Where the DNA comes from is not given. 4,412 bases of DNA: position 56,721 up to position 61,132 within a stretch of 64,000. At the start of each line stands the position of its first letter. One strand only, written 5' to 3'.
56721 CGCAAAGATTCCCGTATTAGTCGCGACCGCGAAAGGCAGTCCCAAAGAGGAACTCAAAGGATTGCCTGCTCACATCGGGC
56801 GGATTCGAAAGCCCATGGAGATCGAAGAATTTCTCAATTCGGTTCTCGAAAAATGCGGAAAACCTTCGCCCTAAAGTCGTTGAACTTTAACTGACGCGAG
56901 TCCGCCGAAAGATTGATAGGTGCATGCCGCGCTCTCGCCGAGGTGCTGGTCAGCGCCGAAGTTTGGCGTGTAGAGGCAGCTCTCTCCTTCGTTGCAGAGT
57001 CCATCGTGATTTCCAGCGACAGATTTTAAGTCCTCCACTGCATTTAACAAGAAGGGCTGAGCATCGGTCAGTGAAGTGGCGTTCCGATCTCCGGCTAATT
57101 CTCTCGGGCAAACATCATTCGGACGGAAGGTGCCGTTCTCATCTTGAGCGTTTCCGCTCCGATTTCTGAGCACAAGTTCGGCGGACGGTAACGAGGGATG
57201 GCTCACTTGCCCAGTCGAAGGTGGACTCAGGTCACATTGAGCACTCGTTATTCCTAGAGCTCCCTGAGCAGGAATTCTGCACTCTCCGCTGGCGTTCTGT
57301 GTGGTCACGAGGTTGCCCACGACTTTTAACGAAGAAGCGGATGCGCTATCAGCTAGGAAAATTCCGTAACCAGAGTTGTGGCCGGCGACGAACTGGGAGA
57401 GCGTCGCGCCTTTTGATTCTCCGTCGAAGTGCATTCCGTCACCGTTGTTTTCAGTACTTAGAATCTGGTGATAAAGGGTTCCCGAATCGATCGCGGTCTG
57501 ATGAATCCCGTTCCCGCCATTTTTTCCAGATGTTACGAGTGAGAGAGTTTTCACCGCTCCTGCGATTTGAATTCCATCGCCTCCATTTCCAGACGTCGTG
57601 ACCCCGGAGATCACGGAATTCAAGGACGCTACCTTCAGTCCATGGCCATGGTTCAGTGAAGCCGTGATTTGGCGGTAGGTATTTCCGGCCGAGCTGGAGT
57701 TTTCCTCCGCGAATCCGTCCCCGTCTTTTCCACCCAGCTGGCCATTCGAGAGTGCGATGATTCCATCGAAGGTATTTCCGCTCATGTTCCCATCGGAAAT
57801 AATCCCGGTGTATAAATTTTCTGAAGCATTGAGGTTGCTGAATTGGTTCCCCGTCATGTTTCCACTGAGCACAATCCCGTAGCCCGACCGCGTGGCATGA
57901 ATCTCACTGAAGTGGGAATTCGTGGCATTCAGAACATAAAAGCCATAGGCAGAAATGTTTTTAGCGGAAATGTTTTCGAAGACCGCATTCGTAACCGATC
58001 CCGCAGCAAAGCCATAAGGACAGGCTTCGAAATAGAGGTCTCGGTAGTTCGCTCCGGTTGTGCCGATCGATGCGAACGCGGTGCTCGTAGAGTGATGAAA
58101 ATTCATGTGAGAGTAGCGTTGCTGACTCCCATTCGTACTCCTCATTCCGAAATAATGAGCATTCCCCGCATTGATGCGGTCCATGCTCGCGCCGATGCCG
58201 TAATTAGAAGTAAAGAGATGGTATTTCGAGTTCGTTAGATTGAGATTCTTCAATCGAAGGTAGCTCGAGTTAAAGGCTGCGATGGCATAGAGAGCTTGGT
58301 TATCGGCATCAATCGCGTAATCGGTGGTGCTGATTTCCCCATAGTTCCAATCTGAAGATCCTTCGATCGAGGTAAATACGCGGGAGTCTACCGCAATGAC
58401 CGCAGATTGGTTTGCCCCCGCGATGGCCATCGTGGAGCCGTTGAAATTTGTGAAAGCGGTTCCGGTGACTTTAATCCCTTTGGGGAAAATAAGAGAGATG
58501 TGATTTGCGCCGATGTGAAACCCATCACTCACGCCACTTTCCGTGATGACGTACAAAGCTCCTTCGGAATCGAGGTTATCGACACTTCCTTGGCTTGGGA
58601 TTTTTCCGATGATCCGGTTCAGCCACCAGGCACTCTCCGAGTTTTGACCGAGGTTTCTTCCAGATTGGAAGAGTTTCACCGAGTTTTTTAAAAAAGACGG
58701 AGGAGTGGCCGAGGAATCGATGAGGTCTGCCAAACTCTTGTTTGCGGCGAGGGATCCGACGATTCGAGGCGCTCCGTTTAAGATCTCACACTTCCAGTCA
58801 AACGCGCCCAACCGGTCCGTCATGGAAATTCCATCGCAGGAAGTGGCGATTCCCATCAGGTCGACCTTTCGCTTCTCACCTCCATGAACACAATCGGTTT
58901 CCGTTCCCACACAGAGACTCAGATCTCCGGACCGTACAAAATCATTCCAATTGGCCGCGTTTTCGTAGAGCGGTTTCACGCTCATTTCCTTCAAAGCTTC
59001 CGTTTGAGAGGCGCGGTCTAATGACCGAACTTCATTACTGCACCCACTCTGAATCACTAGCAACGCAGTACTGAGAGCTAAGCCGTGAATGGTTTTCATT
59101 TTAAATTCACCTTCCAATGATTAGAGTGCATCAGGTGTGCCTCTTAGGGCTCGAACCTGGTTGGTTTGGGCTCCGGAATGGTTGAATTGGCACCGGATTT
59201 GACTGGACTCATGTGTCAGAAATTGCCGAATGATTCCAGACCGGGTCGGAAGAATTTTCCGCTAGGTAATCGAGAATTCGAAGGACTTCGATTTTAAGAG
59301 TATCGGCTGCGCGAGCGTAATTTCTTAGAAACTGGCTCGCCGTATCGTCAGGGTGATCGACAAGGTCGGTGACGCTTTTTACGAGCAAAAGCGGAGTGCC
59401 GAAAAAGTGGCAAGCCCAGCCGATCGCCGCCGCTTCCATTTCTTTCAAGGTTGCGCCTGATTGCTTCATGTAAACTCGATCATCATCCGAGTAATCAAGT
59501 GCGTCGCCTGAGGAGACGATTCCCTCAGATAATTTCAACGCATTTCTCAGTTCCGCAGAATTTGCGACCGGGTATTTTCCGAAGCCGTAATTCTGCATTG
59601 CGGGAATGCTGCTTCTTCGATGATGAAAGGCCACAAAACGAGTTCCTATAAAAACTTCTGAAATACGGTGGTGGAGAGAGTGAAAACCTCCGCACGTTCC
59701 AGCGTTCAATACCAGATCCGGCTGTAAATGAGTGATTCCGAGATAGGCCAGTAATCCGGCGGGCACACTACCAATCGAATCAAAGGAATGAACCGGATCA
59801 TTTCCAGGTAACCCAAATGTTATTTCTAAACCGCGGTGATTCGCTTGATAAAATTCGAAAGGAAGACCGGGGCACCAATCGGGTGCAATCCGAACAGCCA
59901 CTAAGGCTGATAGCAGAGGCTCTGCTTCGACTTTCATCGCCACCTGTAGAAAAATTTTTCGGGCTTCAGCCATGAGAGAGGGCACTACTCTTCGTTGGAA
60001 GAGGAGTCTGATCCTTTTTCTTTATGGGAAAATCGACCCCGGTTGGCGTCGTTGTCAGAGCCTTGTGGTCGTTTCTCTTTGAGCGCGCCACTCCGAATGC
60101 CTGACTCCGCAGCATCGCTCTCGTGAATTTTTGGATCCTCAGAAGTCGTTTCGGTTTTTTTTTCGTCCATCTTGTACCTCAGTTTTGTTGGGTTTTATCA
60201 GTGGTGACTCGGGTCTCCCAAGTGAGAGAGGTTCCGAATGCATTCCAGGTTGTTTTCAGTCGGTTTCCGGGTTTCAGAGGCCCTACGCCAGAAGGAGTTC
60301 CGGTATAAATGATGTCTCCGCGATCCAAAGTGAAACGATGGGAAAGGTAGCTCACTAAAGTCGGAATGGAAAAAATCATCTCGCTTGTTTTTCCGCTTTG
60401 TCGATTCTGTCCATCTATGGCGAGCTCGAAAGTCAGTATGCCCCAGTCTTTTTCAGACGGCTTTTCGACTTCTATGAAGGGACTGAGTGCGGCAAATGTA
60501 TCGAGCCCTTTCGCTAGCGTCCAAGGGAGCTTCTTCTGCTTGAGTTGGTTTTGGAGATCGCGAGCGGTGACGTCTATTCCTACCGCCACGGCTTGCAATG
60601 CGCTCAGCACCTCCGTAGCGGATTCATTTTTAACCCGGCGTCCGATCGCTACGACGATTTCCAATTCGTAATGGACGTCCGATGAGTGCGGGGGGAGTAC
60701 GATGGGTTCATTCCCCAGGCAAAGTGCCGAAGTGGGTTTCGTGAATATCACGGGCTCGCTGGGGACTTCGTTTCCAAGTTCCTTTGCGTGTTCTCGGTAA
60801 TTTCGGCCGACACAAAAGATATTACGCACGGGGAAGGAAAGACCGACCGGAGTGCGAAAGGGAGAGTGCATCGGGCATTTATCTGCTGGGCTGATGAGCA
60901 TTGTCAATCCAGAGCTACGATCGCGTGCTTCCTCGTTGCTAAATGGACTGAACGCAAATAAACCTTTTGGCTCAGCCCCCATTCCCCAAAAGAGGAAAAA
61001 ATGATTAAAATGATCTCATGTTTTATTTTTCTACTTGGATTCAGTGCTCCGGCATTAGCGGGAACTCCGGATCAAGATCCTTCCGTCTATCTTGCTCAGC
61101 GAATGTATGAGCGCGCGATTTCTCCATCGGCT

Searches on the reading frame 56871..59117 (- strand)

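Call 59: search_protein_families(library=pfam, proteins=[window:56871-59117:-], max_evalue=0.0001)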
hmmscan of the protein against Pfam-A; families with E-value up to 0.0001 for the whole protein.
window:56871-59117:- (748 aa): 1 family
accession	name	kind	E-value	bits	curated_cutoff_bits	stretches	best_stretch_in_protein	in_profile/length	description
PF13229.12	Beta_helix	-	7.6e-07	29.3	25.9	0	479-608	11-138/158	Right handed beta helix region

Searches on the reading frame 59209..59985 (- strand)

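Call 59: search_protein_families(library=pfam, proteins=[window:59209-59985:-], max_evalue=0.0001)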
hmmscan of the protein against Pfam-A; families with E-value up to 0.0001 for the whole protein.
window:59209-59985:- (258 aa): 1 family
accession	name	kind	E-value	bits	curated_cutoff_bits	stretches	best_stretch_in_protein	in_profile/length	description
PF01048.26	PNP_UDP_1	-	1.3e-19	71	25.1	1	11-238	2-232/233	Phosphorylase superfamily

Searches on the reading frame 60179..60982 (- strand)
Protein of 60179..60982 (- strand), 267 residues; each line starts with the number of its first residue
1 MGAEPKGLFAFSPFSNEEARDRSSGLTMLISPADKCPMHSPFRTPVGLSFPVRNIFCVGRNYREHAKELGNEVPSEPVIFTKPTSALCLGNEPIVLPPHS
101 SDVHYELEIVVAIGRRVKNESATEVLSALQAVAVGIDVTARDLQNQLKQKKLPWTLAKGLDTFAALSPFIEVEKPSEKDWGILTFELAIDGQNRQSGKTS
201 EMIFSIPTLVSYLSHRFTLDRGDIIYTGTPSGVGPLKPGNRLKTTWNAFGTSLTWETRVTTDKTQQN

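Call 59: search_protein_families(library=pfam, proteins=[window:60179-60982:-], max_evalue=0.0001)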
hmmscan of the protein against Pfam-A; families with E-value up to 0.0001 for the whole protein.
window:60179-60982:- (267 aa): 1 family
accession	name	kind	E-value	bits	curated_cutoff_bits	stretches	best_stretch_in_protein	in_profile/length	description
PF01557.24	FAA_hydrolase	-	1.1e-54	185.8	23.9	1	55-250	2-207/214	Fumarylacetoacetate (FAA) hydrolase C-terminal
